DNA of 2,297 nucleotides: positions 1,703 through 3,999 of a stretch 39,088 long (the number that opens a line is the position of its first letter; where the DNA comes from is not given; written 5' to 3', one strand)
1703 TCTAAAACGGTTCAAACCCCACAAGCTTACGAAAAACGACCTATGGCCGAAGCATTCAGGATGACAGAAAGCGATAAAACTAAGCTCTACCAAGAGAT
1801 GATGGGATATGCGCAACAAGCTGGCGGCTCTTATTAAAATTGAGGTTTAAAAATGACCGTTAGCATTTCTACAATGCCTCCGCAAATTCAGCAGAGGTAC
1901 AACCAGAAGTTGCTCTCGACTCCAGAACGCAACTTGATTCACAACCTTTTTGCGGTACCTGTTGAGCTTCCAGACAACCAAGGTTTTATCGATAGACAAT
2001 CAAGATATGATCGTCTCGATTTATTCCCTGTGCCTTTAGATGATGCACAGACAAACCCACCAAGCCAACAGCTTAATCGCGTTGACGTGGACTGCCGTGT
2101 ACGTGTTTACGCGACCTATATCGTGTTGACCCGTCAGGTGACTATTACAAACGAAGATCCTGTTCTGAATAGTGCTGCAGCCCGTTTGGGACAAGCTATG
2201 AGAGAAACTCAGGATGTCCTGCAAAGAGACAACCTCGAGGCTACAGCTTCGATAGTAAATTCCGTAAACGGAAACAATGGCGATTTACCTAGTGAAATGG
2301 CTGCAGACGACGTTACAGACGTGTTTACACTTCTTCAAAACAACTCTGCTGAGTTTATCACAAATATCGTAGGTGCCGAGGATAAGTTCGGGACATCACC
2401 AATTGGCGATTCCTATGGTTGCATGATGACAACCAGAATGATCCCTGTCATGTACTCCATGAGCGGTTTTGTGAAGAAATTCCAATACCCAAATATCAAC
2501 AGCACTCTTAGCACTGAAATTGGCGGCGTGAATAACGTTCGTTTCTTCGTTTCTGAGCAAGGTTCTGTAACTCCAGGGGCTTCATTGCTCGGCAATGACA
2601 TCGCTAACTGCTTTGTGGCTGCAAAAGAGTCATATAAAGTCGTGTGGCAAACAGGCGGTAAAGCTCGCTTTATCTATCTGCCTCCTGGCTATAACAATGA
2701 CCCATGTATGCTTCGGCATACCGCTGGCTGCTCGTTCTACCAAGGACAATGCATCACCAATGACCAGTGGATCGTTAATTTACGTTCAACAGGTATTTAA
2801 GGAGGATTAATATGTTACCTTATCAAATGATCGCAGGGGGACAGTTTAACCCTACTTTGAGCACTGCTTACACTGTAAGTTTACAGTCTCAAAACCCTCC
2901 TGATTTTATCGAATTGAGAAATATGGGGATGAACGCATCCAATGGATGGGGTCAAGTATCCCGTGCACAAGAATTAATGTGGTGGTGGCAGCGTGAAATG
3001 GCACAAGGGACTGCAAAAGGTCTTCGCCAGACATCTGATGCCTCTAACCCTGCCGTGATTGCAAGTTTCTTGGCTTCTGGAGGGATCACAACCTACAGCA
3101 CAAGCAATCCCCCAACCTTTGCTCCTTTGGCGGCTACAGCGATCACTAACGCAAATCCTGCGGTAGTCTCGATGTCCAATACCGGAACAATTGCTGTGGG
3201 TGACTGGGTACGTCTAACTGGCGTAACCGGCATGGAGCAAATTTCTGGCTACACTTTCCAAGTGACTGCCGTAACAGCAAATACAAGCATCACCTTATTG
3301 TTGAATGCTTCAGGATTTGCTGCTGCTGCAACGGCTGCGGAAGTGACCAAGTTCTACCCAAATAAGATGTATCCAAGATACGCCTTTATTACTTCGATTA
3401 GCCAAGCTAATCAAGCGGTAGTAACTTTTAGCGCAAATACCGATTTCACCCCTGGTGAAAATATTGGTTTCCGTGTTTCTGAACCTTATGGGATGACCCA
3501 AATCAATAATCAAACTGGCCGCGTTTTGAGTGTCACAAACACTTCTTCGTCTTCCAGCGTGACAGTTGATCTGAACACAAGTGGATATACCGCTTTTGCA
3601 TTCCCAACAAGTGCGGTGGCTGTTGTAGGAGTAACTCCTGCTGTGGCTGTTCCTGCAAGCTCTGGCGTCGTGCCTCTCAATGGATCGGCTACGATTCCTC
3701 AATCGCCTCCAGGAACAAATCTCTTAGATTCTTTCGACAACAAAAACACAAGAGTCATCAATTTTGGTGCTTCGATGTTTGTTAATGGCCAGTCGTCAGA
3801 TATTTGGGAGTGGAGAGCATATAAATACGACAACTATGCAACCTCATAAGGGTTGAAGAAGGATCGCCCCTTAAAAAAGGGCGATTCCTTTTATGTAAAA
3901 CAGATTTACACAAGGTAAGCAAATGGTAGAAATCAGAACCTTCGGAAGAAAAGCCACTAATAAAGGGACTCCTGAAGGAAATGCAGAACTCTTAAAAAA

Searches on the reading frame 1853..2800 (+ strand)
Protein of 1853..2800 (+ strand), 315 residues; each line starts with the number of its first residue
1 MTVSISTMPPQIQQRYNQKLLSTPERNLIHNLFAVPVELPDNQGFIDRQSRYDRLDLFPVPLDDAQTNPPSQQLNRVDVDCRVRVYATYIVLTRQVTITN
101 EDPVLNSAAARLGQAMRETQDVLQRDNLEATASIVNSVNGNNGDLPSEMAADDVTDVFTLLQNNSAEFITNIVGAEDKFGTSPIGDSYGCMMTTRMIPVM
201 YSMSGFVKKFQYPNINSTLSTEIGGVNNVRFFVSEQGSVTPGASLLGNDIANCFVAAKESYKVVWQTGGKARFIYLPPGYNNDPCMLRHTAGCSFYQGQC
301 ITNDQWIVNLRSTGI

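Call 15: search_protein_families(library=phrogs, proteins=[window:1853-2800:+], max_evalue=0.001)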
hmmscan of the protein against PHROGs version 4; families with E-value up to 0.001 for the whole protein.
window:1853-2800:+ (315 aa): 1 family
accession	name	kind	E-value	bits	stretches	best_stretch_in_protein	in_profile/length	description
phrog_1357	-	head and packaging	1e-21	78.3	1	6-312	27-344/356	major head protein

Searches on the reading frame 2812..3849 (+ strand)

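Call 15: search_protein_families(library=phrogs, proteins=[window:2812-3849:+], max_evalue=0.001)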
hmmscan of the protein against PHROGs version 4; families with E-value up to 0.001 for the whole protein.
window:2812-3849:+ (345 aa): 2 families
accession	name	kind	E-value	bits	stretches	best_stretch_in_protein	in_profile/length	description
phrog_584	-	tail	1.8e-11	45.2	1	105-163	20-75/218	major tail protein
phrog_283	-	head and packaging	0.00082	19.8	1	89-228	206-355/385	major head protein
